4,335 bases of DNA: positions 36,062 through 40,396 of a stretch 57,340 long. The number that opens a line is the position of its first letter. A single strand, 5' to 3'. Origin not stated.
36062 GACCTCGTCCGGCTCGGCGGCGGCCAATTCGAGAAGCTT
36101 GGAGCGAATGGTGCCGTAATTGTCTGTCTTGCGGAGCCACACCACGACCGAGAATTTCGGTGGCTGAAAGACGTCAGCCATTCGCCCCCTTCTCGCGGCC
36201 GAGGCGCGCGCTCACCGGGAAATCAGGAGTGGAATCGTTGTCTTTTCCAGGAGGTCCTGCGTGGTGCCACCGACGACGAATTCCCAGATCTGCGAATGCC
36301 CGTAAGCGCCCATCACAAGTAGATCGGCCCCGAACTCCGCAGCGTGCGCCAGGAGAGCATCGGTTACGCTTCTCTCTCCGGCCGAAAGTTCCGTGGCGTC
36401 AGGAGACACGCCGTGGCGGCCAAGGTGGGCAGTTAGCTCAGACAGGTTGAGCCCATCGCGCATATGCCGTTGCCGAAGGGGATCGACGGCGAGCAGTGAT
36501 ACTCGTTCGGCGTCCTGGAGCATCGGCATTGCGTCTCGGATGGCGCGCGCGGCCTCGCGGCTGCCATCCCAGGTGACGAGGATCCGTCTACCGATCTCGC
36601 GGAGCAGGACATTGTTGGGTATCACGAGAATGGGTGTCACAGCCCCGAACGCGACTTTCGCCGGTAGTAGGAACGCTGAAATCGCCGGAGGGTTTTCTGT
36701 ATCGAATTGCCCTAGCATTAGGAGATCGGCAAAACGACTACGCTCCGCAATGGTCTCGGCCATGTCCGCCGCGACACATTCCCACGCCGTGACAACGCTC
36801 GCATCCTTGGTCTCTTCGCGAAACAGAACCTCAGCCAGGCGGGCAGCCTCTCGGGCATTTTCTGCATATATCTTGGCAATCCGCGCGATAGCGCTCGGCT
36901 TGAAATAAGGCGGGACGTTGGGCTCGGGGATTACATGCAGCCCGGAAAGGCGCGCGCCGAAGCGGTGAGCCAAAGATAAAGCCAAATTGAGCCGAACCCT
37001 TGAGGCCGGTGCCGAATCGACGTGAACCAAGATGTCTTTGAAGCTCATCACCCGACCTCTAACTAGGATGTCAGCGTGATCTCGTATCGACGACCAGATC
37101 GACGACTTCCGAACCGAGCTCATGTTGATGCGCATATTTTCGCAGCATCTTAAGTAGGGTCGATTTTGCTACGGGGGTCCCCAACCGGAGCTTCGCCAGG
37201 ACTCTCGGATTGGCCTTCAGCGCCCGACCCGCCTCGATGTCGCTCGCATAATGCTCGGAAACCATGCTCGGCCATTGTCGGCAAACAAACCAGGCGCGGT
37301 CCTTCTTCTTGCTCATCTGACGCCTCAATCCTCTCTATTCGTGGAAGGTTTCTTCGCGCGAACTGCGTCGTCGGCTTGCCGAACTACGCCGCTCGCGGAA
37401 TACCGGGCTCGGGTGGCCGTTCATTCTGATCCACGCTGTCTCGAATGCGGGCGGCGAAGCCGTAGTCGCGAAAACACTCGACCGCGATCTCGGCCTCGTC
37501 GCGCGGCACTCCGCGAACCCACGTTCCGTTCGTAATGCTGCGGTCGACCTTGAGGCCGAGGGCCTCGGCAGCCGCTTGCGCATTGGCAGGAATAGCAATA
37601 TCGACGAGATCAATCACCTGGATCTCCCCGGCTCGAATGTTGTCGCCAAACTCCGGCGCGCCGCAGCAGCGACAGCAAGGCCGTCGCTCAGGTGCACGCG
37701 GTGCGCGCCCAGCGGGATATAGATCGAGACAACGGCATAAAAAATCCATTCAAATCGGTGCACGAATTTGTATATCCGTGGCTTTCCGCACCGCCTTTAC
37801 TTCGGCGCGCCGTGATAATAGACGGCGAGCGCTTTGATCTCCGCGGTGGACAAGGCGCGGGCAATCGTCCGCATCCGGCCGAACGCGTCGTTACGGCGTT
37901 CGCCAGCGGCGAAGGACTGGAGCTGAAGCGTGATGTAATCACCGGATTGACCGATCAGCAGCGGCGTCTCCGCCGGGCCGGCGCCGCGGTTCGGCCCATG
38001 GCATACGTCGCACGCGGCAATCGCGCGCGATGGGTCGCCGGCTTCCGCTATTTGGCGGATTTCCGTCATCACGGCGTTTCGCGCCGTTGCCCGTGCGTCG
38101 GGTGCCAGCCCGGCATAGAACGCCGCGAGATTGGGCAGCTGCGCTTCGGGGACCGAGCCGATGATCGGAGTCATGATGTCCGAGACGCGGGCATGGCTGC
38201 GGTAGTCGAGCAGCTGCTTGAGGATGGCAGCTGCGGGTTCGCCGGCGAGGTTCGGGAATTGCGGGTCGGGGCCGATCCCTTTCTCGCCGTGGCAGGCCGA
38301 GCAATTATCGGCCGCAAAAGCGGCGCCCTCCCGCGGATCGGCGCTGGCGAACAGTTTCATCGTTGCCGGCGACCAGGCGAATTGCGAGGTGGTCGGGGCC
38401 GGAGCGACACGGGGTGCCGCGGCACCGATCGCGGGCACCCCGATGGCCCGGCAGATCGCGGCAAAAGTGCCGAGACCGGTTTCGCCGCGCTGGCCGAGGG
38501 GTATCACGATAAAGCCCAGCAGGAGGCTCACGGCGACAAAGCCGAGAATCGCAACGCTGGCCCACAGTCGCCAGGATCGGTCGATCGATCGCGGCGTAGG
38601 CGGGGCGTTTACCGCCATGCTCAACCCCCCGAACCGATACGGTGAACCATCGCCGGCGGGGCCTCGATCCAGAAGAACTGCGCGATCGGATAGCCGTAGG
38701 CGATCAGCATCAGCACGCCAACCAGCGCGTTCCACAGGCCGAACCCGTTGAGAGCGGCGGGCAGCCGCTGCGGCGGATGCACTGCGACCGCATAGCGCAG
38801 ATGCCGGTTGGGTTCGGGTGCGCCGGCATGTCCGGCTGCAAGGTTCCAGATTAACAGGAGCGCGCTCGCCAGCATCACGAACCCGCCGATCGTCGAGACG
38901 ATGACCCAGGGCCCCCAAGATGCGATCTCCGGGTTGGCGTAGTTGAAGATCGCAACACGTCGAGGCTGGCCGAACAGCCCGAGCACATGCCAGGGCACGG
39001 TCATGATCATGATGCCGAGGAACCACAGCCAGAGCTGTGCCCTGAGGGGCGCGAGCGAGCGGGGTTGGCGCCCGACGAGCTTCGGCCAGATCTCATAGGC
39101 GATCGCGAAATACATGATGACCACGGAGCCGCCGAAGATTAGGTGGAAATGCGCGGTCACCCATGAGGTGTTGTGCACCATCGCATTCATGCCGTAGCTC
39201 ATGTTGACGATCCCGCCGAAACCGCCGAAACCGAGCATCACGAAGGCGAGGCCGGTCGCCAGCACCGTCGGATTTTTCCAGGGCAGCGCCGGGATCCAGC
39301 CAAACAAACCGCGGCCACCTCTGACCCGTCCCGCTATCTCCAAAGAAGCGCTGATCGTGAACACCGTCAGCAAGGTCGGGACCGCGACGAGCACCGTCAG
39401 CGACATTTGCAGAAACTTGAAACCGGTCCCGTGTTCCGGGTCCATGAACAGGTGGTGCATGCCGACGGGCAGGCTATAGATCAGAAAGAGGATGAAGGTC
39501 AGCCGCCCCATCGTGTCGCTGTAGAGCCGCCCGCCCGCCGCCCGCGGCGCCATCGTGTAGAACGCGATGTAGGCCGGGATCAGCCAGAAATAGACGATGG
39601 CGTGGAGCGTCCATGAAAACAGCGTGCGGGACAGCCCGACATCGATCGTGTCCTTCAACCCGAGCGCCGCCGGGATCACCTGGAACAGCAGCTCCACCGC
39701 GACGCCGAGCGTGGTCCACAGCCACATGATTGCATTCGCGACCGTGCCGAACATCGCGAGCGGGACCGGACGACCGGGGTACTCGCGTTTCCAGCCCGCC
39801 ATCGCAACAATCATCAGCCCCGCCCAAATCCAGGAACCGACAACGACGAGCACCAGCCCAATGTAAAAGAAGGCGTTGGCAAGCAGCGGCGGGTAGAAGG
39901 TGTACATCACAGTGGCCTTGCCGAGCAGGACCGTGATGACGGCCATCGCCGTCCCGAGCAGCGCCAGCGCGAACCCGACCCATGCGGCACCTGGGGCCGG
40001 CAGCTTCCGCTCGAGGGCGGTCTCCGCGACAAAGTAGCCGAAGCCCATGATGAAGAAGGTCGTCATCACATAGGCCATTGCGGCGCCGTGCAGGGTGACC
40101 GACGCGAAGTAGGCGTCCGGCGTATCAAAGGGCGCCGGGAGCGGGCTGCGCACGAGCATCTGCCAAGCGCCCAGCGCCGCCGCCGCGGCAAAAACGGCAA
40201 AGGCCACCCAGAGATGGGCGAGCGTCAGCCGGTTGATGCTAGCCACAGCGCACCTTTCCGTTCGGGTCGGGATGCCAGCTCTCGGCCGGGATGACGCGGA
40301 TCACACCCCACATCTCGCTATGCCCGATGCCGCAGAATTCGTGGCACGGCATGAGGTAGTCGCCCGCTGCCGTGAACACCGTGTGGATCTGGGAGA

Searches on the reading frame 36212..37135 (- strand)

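Call 6: search_protein_families(library=pfam, proteins=[window:36212-37135:-], max_evalue=0.01)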
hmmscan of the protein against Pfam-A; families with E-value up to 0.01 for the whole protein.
window:36212-37135:- (307 aa): 1 family
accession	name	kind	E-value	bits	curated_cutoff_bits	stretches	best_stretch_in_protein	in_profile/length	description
PF00582.32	Usp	-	4e-22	79.7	24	2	183-307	3-141/141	Universal stress protein family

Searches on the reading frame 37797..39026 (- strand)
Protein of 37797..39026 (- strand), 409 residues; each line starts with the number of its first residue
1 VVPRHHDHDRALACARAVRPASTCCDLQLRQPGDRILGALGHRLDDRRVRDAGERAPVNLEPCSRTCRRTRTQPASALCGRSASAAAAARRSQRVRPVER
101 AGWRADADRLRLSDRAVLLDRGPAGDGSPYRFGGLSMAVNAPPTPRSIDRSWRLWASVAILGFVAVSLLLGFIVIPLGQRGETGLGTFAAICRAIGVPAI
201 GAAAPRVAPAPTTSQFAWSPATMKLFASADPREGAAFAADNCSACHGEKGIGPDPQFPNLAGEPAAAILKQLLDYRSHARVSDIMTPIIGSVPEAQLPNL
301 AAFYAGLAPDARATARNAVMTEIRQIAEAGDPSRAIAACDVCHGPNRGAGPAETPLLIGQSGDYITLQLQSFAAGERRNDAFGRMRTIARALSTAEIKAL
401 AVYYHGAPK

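Call 62: search_protein_families(library=pfam, proteins=[window:37797-39026:-], max_evalue=0.001)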
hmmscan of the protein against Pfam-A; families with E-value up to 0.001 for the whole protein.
window:37797-39026:- (409 aa): 2 families
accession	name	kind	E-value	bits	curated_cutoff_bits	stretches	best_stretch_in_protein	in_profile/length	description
PF00034.26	Cytochrom_C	-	5.8e-11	44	21.3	1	233-285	3-55/90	Cytochrome c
PF13442.11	Cytochrome_CBB3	-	1.5e-09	38.4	27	1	229-302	1-66/68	Cytochrome C oxidase, cbb3-type, subunit III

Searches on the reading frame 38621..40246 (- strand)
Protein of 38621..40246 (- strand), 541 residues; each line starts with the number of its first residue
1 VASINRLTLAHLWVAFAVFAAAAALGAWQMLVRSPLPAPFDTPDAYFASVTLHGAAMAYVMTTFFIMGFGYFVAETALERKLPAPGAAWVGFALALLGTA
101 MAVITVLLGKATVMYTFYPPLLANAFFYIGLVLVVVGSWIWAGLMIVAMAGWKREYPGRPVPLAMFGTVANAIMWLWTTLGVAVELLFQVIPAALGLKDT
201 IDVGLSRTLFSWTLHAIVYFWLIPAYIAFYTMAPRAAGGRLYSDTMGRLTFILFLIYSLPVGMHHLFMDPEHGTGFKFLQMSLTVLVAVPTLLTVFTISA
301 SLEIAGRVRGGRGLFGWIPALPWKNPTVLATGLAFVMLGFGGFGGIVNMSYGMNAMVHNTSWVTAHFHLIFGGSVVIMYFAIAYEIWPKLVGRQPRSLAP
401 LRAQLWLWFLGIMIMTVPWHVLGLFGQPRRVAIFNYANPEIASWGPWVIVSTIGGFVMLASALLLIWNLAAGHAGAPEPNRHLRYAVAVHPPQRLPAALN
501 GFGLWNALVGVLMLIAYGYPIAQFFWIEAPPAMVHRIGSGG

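Call 62: search_protein_families(library=pfam, proteins=[window:38621-40246:-], max_evalue=0.001)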
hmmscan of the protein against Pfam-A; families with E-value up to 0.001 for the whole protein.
window:38621-40246:- (541 aa): 1 family
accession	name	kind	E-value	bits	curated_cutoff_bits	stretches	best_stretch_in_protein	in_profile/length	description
PF00115.25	COX1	-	2.9e-85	287.2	34.8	1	7-457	2-436/436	Cytochrome C and Quinol oxidase polypeptide I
